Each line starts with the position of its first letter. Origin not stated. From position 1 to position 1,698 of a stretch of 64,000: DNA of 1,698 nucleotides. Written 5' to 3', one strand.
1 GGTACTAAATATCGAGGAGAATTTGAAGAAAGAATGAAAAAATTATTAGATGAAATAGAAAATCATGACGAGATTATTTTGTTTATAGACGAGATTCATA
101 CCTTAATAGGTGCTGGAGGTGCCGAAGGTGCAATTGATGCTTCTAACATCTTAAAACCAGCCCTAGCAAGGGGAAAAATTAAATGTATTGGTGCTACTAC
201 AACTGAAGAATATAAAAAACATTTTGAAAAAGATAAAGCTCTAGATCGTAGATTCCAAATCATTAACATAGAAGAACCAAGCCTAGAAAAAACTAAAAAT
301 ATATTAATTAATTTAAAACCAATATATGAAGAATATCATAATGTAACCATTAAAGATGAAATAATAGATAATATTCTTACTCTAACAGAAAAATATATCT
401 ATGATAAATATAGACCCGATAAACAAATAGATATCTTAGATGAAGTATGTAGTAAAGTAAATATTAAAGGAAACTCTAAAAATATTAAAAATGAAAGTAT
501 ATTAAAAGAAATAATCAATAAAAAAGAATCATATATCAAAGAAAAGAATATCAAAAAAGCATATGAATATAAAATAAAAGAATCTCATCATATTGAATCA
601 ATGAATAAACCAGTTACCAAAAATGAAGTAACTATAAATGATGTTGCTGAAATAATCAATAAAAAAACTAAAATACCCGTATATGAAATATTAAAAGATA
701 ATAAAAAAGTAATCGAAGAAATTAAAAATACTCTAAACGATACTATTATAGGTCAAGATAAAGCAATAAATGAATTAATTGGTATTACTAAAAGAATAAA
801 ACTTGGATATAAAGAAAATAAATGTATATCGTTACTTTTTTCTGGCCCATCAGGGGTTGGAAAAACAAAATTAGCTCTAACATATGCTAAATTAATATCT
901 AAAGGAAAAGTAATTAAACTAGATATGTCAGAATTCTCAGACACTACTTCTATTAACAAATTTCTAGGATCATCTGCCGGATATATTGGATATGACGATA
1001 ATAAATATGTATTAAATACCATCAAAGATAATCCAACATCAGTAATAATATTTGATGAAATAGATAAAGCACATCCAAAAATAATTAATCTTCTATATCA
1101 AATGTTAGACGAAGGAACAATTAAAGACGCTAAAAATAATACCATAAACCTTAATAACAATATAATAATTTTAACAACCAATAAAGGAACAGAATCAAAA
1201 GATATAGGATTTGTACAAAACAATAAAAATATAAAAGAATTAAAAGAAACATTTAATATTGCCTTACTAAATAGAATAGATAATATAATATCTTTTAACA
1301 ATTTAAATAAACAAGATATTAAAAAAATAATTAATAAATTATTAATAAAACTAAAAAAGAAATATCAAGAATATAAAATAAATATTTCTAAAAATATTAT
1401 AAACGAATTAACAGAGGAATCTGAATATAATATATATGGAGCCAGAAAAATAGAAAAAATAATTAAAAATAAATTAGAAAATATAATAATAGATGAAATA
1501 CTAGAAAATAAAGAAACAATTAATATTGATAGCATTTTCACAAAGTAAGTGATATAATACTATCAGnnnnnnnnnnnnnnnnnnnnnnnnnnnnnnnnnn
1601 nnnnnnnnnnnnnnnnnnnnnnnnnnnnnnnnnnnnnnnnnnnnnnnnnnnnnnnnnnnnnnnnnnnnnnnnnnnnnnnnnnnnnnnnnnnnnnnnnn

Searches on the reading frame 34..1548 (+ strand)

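Call 64: search_protein_families(library=pfam, proteins=[window:34-1548:+], max_evalue=0.00001)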
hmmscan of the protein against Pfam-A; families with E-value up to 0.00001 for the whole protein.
window:34-1548:+ (504 aa): 7 families
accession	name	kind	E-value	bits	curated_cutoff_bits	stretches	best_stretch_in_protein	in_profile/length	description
PF07724.20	AAA_2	-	5.1e-36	124.7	27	1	263-418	2-166/166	AAA domain (Cdc48 subfamily)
PF17871.7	AAA_lid_9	-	2.7e-20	72.7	22.8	1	84-172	2-93/104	AAA lid domain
PF00004.35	AAA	-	1.7e-13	51.6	21.2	1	267-384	1-110/131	ATPase family associated with various cellular activities (AAA)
PF07728.20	AAA_5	-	3.1e-11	43.9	22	1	267-385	2-124/139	AAA domain (dynein-related subfamily)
PF10431.15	ClpB_D2-small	-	2.5e-09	37.5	21.9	1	424-493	1-72/81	C-terminal, D2-small domain, of ClpB protein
PF13401.12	AAA_22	-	2.9e-07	31.3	27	0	266-359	7-109/130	AAA domain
PF00158.32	Sigma54_activat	-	5.3e-06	26.6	20.2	0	238-384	1-143/168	Sigma-54 interaction domain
